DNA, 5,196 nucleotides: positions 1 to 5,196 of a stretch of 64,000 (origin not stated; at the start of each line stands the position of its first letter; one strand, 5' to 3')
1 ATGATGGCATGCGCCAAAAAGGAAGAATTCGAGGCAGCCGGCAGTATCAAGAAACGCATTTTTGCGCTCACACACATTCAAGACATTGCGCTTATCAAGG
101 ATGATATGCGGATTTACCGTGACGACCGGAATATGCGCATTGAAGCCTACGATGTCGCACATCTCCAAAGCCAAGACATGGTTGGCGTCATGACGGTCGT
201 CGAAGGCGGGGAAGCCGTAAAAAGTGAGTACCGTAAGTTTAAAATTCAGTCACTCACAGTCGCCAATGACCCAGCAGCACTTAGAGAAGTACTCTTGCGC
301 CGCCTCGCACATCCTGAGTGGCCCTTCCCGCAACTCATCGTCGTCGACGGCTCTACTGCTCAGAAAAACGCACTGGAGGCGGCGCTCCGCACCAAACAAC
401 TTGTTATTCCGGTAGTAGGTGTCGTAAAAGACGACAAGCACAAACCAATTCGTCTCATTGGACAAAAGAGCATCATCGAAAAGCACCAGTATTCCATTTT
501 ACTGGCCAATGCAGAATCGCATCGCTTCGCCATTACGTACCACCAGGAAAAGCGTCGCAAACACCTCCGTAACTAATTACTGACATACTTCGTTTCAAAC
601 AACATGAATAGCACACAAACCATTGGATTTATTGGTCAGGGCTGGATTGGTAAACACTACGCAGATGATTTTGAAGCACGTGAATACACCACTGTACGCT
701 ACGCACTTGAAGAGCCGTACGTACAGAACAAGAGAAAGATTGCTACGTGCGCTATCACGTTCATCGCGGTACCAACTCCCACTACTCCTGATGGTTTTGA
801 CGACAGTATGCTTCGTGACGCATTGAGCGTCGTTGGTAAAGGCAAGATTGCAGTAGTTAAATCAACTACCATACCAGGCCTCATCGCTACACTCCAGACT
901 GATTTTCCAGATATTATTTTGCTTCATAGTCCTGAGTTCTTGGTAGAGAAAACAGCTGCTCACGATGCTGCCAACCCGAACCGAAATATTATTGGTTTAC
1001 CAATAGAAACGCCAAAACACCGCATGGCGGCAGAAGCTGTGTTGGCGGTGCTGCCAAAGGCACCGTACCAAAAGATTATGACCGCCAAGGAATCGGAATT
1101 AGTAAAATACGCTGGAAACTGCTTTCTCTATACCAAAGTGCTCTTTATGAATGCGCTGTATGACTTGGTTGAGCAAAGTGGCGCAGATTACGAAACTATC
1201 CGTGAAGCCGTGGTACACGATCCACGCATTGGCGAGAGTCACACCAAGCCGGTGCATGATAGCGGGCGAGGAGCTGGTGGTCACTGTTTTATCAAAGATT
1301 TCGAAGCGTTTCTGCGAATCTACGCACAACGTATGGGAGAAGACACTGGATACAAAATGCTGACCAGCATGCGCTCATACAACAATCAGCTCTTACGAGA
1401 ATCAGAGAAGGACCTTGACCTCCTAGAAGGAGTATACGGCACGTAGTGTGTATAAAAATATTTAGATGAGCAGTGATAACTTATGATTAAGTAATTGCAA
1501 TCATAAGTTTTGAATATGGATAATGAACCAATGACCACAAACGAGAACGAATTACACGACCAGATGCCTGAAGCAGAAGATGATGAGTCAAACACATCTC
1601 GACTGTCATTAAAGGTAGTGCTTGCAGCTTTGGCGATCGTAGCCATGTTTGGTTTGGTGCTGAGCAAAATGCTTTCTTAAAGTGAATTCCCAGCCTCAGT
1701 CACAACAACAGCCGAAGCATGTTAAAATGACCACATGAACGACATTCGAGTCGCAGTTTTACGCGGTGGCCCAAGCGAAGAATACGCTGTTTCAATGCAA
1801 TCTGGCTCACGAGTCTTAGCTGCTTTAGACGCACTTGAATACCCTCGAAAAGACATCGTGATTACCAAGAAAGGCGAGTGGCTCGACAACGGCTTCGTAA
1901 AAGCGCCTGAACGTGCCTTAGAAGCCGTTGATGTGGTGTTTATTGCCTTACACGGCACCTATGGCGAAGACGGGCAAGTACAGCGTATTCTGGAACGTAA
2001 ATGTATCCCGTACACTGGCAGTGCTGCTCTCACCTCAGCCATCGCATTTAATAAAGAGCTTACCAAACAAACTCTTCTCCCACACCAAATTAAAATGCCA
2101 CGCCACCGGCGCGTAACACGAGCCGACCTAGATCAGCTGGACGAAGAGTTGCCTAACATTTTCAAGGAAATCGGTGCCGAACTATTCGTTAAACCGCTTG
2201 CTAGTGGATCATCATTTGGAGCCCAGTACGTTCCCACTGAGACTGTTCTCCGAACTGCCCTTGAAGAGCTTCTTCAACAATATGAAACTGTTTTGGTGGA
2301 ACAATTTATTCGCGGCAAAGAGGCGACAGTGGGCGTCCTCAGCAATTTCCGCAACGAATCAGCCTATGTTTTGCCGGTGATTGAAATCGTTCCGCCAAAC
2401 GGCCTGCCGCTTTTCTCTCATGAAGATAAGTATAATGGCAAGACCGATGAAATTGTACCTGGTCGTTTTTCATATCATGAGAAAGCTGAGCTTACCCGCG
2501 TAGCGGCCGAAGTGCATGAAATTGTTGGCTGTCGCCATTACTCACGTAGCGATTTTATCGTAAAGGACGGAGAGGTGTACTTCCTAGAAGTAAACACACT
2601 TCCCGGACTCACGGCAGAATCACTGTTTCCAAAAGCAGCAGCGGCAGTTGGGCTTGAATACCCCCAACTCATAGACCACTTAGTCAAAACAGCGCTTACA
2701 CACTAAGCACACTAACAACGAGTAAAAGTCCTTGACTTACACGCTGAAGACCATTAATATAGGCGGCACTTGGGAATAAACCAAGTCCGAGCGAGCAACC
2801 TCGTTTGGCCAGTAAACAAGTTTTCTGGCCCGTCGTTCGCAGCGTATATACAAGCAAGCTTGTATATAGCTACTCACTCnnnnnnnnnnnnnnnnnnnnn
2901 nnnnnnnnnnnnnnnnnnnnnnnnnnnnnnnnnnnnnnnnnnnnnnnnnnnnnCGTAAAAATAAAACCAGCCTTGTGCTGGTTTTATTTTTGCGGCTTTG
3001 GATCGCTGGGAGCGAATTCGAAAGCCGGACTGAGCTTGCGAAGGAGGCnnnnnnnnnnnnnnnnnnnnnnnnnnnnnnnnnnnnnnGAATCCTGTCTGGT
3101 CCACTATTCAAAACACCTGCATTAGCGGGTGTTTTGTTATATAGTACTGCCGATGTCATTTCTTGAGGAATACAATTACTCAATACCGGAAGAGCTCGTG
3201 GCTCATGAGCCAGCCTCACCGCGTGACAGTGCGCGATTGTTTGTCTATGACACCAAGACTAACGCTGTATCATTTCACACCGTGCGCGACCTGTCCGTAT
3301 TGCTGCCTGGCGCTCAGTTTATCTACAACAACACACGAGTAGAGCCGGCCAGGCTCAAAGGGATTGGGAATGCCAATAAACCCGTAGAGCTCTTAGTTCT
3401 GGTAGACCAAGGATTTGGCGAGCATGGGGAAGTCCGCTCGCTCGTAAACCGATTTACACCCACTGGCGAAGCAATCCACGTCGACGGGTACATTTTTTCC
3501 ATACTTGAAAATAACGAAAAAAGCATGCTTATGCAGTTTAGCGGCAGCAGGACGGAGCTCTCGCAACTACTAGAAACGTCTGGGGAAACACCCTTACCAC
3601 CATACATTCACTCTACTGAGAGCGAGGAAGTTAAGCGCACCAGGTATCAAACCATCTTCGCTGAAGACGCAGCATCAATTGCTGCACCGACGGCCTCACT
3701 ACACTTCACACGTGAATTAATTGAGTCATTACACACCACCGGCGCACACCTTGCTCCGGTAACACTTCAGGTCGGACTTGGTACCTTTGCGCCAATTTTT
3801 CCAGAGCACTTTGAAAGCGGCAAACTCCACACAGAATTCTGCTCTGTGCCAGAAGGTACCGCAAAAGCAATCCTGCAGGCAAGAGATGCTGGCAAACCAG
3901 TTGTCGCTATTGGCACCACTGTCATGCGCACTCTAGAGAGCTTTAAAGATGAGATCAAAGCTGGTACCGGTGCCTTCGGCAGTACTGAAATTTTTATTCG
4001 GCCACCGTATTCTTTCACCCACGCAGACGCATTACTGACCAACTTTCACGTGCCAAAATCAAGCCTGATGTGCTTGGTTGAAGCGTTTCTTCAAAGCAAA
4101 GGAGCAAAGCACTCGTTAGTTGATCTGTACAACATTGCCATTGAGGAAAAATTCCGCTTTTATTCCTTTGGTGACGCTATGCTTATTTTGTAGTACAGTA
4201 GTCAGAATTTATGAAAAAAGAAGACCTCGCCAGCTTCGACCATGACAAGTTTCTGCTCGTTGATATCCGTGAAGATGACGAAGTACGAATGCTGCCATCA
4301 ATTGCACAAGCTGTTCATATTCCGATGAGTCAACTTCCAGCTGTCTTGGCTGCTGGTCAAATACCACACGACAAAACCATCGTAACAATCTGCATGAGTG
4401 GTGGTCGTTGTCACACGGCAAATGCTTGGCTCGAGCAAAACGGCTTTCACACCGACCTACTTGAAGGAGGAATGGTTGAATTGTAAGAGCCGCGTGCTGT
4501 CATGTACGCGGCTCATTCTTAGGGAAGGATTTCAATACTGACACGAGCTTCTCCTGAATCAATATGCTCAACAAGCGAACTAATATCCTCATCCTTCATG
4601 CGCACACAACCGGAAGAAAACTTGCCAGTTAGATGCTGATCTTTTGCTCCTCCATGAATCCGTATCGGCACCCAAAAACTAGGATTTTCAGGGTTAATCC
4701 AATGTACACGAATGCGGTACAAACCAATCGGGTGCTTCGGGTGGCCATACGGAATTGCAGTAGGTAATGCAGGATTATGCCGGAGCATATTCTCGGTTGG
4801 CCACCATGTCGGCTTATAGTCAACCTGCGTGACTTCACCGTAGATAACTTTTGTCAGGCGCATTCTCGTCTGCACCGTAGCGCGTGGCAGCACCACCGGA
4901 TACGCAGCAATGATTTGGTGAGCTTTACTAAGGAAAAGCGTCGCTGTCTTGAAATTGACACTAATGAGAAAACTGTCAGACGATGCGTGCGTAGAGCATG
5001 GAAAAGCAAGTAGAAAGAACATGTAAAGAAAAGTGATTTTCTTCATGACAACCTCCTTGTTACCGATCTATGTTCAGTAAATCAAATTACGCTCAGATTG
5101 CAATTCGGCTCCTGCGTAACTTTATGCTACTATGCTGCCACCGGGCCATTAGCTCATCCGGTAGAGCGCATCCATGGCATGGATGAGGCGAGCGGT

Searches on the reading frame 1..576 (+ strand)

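Call 76: search_protein_families(library=pfam, proteins=[window:1-576:+], max_evalue=0.001)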
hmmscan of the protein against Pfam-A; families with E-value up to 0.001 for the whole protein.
window:1-576:+ (191 aa): 1 family
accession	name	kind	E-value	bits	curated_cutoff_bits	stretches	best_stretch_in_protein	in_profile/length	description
PF08459.17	UvrC_RNaseH_dom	-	4.7e-30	105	22.3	1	43-178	9-159/159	UvrC RNAse H endonuclease domain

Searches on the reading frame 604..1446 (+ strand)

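Call 76: search_protein_families(library=pfam, proteins=[window:604-1446:+], max_evalue=0.001)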
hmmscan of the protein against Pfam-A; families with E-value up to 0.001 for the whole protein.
window:604-1446:+ (280 aa): 2 families
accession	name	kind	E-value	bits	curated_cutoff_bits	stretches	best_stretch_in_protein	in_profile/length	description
PF00984.24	UDPG_MGDP_dh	-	3.1e-19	69.3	25.4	1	163-261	2-93/94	UDP-glucose/GDP-mannose dehydrogenase family, central domain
PF03721.20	UDPG_MGDP_dh_N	-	2.1e-11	44.2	27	1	42-133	70-176/187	UDP-glucose/GDP-mannose dehydrogenase family, NAD binding domain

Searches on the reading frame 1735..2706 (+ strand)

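Call 76: search_protein_families(library=pfam, proteins=[window:1735-2706:+], max_evalue=0.001)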
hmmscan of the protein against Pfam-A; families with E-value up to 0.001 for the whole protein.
window:1735-2706:+ (323 aa): 4 families
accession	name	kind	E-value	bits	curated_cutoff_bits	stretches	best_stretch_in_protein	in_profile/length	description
PF07478.18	Dala_Dala_lig_C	-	7.4e-42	143.6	24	1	120-317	8-203/204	D-ala D-ala ligase C-terminus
PF01820.27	Dala_Dala_lig_N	-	5e-22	79.1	34.6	2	58-96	83-121/121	D-ala D-ala ligase N-terminus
PF02655.19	ATP-grasp_3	-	2e-09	38.2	23.2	1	106-288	3-155/160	ATP-grasp domain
PF02222.28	ATP-grasp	-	0.00033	20.8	27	1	133-219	17-103/179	ATP-grasp domain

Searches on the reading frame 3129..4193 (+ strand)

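Call 76: search_protein_families(library=pfam, proteins=[window:3129-4193:+], max_evalue=0.001)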
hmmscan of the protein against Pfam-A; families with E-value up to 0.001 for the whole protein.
window:3129-4193:+ (354 aa): 1 family
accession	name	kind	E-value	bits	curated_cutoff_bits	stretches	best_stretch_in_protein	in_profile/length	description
PF02547.20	Queuosine_synth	-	1.2e-96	324.1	25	1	12-353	1-322/322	Queuosine biosynthesis protein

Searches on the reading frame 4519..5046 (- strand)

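Call 76: search_protein_families(library=pfam, proteins=[window:4519-5046:-], max_evalue=0.001)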
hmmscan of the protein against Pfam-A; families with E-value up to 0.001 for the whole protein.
window:4519-5046:- (175 aa): 1 family
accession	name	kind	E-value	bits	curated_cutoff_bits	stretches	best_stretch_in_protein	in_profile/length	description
PF03734.19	YkuD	-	7.6e-13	49.7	23.4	1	28-171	4-146/146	L,D-transpeptidase catalytic domain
